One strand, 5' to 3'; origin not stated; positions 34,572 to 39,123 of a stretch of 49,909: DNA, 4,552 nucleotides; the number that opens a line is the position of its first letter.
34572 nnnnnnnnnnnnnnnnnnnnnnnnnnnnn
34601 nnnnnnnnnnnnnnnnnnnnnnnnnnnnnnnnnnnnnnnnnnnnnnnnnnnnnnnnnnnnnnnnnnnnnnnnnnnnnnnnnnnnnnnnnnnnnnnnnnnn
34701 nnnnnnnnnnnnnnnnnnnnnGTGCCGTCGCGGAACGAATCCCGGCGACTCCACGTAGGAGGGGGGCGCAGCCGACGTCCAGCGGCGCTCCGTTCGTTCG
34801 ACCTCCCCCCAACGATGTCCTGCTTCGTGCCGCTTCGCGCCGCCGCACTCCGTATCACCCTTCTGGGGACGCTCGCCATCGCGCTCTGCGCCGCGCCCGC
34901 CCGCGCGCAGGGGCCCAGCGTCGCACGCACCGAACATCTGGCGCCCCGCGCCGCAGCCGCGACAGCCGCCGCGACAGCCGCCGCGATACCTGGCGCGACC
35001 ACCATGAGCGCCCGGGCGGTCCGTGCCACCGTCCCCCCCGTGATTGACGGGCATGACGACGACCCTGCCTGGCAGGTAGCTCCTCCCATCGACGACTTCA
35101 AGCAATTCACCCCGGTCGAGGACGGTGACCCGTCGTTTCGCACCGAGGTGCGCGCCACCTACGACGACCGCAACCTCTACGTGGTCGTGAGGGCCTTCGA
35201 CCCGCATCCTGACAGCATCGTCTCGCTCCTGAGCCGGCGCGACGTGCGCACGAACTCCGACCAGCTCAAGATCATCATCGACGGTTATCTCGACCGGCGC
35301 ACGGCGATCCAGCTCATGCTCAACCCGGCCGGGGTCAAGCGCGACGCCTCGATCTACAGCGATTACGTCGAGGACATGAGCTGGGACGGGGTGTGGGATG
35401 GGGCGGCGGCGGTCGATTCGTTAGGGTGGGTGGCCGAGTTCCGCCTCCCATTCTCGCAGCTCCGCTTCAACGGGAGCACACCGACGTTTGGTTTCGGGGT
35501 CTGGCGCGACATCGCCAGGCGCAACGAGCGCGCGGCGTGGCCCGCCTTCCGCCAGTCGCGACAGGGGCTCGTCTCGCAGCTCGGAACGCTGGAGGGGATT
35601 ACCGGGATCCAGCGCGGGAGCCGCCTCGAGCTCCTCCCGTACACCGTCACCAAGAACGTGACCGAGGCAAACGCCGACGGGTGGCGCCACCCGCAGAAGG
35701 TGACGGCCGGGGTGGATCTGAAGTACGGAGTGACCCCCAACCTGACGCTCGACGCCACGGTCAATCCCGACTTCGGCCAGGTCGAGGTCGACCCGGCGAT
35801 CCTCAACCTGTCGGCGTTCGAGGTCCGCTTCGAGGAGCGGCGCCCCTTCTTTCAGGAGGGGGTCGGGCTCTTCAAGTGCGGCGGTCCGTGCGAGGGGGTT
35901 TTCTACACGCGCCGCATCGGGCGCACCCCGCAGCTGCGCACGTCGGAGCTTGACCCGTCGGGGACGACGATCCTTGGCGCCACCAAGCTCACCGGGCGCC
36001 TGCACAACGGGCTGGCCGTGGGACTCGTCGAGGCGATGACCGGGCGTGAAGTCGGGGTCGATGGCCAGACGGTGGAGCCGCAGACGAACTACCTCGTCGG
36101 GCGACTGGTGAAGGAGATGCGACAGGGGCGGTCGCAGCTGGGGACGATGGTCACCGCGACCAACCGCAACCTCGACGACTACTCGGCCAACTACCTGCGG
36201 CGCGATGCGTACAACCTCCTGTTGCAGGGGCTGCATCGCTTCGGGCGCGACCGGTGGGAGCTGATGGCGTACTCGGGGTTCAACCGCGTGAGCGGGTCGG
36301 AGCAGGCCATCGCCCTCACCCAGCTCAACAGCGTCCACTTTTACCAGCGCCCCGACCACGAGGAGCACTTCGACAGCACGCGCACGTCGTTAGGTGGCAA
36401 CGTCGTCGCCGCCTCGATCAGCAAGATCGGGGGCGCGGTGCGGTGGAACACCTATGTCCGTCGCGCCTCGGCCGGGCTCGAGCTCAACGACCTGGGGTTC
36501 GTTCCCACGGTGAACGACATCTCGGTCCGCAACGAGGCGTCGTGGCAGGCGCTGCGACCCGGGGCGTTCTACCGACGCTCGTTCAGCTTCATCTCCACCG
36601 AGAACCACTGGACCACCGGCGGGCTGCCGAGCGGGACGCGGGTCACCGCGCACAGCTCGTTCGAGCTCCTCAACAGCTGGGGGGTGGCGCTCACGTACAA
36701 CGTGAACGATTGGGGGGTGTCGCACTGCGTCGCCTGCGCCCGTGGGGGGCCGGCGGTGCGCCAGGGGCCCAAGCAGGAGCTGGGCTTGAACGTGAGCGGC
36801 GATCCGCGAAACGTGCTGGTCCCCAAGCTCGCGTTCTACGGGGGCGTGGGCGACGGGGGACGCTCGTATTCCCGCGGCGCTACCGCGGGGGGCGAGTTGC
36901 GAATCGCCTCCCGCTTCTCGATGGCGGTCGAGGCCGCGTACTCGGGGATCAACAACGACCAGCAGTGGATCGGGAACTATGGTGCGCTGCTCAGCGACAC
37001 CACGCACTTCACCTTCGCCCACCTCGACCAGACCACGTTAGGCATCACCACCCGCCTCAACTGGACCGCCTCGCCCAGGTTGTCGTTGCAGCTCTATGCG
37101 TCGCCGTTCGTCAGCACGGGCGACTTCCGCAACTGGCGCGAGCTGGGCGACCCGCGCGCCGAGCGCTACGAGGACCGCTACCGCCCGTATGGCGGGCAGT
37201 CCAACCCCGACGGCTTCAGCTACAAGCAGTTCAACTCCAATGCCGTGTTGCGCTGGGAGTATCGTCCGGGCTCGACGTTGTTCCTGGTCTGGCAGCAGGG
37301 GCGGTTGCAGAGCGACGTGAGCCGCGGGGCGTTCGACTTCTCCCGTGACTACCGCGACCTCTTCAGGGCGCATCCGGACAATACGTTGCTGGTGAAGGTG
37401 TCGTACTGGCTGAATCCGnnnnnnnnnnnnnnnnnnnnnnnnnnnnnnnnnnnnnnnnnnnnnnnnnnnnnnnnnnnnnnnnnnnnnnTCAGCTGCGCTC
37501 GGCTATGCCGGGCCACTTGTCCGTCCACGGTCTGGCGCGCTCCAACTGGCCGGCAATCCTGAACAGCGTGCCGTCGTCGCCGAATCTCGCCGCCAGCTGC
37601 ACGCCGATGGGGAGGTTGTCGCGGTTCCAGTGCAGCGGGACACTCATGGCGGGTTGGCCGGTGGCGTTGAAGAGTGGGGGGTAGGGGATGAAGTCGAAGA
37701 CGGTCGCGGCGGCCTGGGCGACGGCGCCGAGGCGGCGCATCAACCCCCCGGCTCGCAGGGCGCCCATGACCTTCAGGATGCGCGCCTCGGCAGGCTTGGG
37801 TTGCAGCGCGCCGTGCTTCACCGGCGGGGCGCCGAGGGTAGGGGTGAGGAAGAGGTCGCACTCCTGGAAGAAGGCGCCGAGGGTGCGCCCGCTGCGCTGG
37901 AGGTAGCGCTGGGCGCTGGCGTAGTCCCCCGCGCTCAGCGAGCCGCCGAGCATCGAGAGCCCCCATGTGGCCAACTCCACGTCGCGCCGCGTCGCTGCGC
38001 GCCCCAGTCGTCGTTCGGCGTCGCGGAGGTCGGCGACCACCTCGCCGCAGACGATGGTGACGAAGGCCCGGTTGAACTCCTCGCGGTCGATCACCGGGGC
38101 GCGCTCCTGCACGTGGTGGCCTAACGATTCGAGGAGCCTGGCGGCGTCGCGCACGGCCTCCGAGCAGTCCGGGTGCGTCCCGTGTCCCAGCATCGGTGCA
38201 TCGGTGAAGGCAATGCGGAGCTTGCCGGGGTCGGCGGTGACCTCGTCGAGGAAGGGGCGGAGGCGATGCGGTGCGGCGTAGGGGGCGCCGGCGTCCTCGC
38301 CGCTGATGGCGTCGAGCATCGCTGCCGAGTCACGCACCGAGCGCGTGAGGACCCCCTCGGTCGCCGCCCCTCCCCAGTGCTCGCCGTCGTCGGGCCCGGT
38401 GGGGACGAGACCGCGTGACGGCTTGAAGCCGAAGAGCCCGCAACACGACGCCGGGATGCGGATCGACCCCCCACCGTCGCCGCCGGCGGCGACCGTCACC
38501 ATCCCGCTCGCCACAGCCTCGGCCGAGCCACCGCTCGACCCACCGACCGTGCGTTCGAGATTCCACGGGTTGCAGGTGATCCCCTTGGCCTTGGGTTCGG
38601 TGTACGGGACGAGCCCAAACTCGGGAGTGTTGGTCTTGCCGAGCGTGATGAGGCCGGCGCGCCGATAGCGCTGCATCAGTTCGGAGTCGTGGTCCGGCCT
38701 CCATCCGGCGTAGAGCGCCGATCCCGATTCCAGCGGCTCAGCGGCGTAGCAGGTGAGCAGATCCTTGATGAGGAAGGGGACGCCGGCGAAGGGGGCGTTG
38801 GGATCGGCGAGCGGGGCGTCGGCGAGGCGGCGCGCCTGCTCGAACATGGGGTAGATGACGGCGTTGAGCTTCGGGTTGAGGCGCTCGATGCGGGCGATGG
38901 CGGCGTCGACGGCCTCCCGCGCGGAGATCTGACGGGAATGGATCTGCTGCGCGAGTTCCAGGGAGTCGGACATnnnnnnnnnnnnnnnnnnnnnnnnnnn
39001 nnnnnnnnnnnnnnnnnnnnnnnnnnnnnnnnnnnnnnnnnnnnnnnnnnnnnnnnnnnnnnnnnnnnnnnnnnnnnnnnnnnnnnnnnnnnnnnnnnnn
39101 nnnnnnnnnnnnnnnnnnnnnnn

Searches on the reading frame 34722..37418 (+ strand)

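Call 10: search_protein_families(library=pfam, proteins=[window:34722-37418:+])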
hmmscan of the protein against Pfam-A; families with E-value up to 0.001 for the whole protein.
window:34722-37418:+ (899 aa): 2 families
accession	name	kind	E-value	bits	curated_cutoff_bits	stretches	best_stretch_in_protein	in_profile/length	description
PF19313.5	DUF5916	-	1.4e-65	222.6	22.6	2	301-490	4-202/572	Domain of unknown function (DUF5916)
PF06452.16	CBM9_1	-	1.7e-05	25.2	23.4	1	108-256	1-142/185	Carbohydrate family 9 binding domain-like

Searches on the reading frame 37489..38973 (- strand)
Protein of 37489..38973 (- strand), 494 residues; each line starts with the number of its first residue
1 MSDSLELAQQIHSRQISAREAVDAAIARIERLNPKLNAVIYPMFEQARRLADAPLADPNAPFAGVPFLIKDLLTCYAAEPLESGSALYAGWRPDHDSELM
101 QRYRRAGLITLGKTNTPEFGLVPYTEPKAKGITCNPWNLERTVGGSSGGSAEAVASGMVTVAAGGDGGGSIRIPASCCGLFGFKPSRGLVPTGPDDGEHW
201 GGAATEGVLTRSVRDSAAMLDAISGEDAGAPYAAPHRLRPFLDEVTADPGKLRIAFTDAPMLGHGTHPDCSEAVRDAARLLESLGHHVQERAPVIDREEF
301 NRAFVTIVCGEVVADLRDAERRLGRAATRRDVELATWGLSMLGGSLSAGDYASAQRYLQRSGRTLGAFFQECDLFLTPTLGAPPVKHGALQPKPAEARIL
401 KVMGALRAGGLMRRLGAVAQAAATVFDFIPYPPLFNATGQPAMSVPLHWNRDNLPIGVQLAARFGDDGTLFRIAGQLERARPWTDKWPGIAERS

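Call 10: search_protein_families(library=pfam, proteins=[window:37489-38973:-])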
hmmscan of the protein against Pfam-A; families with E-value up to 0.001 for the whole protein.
window:37489-38973:- (494 aa): 1 family
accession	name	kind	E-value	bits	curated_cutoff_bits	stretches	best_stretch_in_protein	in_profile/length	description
PF01425.27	Amidase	-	3.1e-93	313.7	27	1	20-470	1-444/445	Amidase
